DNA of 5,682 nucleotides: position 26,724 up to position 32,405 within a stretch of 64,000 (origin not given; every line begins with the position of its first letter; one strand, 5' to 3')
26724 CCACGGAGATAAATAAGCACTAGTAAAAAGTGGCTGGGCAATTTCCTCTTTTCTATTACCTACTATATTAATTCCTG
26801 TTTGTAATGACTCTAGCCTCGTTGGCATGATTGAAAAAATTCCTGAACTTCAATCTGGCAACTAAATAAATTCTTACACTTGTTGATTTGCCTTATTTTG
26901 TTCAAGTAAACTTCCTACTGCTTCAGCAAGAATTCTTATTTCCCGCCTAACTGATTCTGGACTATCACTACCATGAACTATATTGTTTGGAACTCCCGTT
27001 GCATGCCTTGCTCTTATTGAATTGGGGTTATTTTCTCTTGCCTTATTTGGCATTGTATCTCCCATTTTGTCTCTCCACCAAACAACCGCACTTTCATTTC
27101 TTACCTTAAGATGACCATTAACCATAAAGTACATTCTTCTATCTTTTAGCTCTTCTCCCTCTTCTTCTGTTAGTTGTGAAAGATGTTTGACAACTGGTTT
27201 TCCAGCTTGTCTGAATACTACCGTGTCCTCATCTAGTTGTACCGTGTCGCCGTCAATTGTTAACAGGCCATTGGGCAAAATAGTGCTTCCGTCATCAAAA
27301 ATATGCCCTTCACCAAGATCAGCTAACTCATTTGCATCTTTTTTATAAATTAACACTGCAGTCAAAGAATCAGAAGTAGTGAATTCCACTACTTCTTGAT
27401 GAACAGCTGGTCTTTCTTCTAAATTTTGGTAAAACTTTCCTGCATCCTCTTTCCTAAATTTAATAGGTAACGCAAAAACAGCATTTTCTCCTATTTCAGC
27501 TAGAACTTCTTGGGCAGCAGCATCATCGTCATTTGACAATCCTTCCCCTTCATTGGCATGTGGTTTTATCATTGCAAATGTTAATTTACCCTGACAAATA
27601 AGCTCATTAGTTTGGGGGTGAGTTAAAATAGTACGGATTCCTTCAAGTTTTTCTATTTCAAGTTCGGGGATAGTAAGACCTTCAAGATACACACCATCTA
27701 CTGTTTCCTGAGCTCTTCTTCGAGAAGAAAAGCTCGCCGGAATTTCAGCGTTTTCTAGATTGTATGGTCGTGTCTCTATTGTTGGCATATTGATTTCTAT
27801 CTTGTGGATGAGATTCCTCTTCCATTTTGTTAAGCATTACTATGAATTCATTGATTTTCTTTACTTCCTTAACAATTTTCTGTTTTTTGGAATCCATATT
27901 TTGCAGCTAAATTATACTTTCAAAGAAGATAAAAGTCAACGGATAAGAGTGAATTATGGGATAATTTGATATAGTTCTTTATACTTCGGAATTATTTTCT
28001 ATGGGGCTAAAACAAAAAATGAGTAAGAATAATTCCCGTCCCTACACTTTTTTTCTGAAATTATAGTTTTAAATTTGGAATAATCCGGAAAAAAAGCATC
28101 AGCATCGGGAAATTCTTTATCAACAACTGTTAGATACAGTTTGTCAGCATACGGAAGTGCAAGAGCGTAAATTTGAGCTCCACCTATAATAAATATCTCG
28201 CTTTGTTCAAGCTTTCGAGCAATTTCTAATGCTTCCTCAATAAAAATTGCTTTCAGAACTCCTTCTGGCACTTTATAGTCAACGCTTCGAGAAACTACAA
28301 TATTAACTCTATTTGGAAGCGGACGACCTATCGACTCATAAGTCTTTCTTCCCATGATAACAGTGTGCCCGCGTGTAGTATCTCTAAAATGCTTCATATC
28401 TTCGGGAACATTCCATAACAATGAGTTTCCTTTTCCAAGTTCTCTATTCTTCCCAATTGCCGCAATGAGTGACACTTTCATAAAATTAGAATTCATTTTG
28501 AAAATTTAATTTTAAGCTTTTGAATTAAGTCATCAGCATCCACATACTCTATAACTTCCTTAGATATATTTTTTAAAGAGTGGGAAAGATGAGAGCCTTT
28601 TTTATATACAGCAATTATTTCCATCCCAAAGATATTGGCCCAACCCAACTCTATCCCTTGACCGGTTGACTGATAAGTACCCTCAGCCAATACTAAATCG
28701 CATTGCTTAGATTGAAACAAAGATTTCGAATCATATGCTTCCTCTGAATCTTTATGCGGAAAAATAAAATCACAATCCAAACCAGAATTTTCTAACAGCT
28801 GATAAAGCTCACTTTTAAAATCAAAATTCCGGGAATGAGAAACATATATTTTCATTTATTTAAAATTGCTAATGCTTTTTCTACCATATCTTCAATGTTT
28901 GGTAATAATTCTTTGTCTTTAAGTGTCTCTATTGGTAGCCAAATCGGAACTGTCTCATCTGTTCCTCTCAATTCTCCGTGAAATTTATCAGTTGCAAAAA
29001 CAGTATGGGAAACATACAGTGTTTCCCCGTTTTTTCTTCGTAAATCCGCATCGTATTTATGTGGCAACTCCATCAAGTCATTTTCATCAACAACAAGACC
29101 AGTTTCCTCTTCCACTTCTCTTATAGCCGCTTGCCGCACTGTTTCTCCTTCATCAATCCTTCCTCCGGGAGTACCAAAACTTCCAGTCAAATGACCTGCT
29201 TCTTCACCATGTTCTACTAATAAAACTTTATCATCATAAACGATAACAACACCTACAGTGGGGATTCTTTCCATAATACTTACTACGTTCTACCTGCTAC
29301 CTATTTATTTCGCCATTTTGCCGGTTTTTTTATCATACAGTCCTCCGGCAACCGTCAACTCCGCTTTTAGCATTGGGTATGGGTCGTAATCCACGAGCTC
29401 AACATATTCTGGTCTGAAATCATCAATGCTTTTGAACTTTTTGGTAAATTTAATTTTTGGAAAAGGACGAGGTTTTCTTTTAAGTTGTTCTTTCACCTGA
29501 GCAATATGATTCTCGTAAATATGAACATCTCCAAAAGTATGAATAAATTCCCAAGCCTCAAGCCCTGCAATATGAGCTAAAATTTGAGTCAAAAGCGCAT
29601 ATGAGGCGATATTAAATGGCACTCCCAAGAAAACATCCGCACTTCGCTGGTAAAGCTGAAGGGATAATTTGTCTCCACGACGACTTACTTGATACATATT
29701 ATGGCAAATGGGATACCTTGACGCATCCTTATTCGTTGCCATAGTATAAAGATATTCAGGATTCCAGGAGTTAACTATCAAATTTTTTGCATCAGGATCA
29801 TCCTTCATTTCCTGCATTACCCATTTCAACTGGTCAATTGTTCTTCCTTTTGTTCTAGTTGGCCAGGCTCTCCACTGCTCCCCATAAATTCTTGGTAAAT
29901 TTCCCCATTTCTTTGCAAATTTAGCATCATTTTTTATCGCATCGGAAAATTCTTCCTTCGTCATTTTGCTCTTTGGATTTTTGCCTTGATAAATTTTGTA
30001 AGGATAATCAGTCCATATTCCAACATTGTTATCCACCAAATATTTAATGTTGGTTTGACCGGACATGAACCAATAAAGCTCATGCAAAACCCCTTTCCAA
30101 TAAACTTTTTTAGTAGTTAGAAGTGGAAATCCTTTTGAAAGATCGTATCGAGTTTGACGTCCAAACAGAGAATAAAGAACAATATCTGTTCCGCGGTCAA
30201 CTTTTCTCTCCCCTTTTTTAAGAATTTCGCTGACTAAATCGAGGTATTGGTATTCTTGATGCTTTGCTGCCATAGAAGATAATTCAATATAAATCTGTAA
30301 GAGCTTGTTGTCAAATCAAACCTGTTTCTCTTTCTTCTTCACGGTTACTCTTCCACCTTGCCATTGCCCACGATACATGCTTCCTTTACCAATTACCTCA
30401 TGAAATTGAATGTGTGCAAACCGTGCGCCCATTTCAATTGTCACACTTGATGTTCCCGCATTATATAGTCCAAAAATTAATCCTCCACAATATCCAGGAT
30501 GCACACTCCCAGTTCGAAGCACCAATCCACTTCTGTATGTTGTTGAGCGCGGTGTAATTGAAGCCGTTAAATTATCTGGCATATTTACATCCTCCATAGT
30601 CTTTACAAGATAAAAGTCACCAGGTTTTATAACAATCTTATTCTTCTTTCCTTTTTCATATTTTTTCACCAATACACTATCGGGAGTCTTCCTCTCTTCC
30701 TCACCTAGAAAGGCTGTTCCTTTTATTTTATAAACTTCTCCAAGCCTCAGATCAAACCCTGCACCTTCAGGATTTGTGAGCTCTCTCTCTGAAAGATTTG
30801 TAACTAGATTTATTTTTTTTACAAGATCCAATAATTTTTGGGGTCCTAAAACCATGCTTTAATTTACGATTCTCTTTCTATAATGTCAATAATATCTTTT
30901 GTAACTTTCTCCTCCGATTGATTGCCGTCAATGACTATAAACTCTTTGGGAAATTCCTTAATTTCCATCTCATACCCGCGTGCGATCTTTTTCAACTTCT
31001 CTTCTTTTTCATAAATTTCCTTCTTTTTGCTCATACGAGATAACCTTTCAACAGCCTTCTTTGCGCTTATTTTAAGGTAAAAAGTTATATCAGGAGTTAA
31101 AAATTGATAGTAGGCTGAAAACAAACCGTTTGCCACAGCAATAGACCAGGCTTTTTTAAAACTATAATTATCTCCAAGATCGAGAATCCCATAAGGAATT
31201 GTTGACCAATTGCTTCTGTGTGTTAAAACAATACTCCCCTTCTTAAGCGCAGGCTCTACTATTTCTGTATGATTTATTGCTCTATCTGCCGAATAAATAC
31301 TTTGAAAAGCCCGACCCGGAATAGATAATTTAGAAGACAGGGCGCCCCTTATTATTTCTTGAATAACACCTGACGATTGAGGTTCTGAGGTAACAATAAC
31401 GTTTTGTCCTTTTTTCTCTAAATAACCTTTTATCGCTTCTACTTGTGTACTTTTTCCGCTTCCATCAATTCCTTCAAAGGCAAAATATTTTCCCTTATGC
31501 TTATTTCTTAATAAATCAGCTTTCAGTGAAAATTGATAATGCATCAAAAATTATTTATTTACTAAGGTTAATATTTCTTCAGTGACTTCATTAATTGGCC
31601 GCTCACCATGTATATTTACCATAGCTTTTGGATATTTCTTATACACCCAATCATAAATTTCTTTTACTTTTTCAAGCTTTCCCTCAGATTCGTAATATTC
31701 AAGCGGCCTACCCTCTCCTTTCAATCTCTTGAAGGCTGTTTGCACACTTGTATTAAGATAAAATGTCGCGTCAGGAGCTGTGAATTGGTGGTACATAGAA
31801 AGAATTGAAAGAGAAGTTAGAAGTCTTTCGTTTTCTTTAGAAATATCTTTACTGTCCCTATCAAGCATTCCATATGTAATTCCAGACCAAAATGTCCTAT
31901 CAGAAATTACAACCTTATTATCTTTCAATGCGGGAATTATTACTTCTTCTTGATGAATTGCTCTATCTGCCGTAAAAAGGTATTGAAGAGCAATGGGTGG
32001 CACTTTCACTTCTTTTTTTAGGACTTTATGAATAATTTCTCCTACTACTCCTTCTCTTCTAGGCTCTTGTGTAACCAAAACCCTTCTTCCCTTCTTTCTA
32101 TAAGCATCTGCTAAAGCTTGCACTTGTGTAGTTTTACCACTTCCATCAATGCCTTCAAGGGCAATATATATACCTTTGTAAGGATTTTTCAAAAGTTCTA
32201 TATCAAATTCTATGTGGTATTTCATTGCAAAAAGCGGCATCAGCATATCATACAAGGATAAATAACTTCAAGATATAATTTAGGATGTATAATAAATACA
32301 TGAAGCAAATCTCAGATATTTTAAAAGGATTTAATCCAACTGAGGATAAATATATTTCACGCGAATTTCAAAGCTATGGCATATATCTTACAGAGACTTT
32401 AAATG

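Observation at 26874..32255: Thymidylate and dNTP-metabolism supercluster with two thymidylate kinase paralogs and an NDK carrying a 90-aa insertion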

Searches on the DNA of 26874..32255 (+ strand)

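Call 58: search_dna_similar(query=window:26874-32255:+, collection=phages, mode=distant, max_rows=8)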
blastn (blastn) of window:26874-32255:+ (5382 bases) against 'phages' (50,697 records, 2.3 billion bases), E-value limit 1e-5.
Records with a match: 181; places in all: 181; records where one place covers at least 80% of the query: 0.
Best place of each record, by identity: 80-90% 4; 60-80% 177.
By first word of the organism name: Escherichia 85; Bacillus 11; Klebsiella 10; Acinetobacter 9; Prevotella 9; Enterobacteria 9; Yersinia 7; Shigella 7; Erwinia 6; Serratia 4; and 12 more.
By host as written in the record: Escherichia coli 32; - 25; Escherichia coli LF82 11; Escherichia coli O157:H7 10; Prevotella sp. 9; Bacillus subtilis 5; Klebsiella pneumoniae 4; Listeria monocytogenes 3; and 55 more.
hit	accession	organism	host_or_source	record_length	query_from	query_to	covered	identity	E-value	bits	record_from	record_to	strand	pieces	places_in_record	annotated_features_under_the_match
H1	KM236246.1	Bacillus phage Moonbeam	Bacillus megaterium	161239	2526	2779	5%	68.1%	2e-12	82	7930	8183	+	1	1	thymidylate synthase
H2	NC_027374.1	Bacillus phage Moonbeam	Bacillus megaterium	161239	2526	2779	5%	68.1%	2e-12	82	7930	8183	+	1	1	thymidylate synthase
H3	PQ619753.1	Acinetobacter phage HHU4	Acinetobacter baumannii H4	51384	2578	2797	4%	67.9%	3e-9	73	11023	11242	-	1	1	thymidylate synthase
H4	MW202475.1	Caudoviricetes sp.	Manatee Spring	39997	2577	2785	4%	67.3%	5e-7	65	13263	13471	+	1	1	thymidylate synthase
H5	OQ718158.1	Escherichia phage vB_Ec-M-J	Escherichia coli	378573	2582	2782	4%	67.2%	1e-7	66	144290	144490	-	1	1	thymidylate synthase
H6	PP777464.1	Escherichia phage fEgEco12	Escherichia coli 6581 (resistance ...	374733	2582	2782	4%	67.2%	1e-7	66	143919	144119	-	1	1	thymidylate synthase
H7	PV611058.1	Escherichia phage WPEC3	Escherichia coli EC3.18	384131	2582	2782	4%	67.2%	1e-7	66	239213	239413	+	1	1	thymidylate synthase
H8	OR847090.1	Listeria phage LM 4-11-1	Listeria monocytogenes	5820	2610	2797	3%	71.3%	8e-17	97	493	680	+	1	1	record has no annotation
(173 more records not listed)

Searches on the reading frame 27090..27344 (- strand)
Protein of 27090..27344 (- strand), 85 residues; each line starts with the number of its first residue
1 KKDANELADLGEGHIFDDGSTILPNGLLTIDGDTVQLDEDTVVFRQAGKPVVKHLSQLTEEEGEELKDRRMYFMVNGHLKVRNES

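Call 63: search_protein_families(library=pfam, proteins=[window:27090-27344:-], max_evalue=10)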
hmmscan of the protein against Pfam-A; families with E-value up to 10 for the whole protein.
seq(85 aa): 1 family
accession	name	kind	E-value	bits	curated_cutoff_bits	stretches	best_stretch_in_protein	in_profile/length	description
PF20606.3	DUF6799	-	0.02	15.1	26.8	1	2-43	15-57/63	Domain of unknown function (DUF6799)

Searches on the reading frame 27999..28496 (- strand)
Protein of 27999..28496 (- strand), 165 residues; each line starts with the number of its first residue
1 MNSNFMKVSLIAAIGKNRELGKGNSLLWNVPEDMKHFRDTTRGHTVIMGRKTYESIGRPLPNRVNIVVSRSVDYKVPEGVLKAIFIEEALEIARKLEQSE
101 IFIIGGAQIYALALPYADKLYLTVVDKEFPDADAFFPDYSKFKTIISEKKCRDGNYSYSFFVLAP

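Call 3: search_protein_families(library=pfam, proteins=[window:27999-28496:-], max_evalue=0.01)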
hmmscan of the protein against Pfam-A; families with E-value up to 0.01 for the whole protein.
window:27999-28496:- (165 aa): 1 family
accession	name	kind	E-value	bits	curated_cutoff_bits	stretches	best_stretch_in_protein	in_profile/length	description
PF00186.24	DHFR_1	-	1.3e-50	171.6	25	1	8-160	2-152/159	Dihydrofolate reductase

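Call 4: search_protein_families(library=ncbifam, proteins=[window:27999-28496:-], max_evalue=0.01)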
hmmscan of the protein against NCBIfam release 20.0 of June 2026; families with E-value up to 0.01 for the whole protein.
window:27999-28496:- (165 aa): 31 families (the best 25 are shown)
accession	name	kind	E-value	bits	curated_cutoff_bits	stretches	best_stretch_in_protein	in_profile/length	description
NF000143.1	trim_DfrG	exception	1.1e-36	126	365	1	6-161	1-154/165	trimethoprim-resistant dihydrofolate reductase DfrG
NF000332.1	trim_DfrDGK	exception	1.3e-36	125.9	300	1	7-161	1-153/161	DfrD/DfrG/DfrK family trimethoprim-resistant dihydrofolate reductase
NF000019.2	trim_DfrA3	exception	2e-36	125.3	350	1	6-142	1-133/162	trimethoprim-resistant dihydrofolate reductase DfrA3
NF000055.3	trim_DfrA12_A21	exception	2.1e-35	122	330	1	1-149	1-148/165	DfrA12/DfrA21 family trimethoprim-resistant dihydrofolate reductase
NF040541.1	trim_DfrE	exception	5.8e-35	120.4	347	1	6-162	1-153/157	trimethoprim-resistant dihydrofolate reductase DfrE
NF000127.2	trim_DfrA20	exception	7.5e-35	120.4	325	1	6-142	3-144/169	trimethoprim-resistant dihydrofolate reductase DfrA20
NF008037.0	PRK10769.1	equivalog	2.4e-34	118.5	168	1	6-160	1-152/160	type 3 dihydrofolate reductase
NF000053.2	trim_DfrA12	exception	6.2e-34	117.2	360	1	1-140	1-137/165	trimethoprim-resistant dihydrofolate reductase DfrA12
NF000159.1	trim_DfrD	exception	1.3e-33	116.2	350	1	4-161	3-158/166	trimethoprim-resistant dihydrofolate reductase DfrD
NF000012.1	trim_DfrI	exception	3e-33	114.9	400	1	4-160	24-184/191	trimethoprim-resistant dihydrofolate reductase DfrI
NF047323.1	trim_DfrA50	exception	2.6e-31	108.8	355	1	9-138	2-124/158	trimethoprim-resistant dihydrofolate reductase DfrA50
NF000333.1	trim_DfrF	exception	1e-30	106.8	320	1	8-162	2-154/164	trimethoprim-resistant dihydrofolate reductase DfrF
NF000006.2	trim_DfrA26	exception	2e-30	106.3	350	1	6-147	17-162/183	trimethoprim-resistant dihydrofolate reductase DfrA26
NF047324.1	trim_DfrA51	exception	5.1e-30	104.9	322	1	9-138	2-124/158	trimethoprim-resistant dihydrofolate reductase DfrA51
NF041386.1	dihyfolred_HdrA_Halo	equivalog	9.2e-30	103.5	300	1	6-147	1-142/158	dihydrofolate reductase HdrA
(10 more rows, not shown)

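Call 22: search_protein_families(library=phrogs, proteins=[window:27999-28496:-], max_evalue=0.001)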
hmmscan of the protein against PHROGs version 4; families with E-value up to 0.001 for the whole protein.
window:27999-28496:- (165 aa): 2 families
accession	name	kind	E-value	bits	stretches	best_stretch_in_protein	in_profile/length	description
phrog_316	-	DNA, RNA and nucleotide metabolism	2.2e-52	178.8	1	3-162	12-175/213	dihydrofolate reductase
phrog_11777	-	DNA, RNA and nucleotide metabolism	2e-28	100.5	1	3-139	370-512/546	dihydrofolate reductase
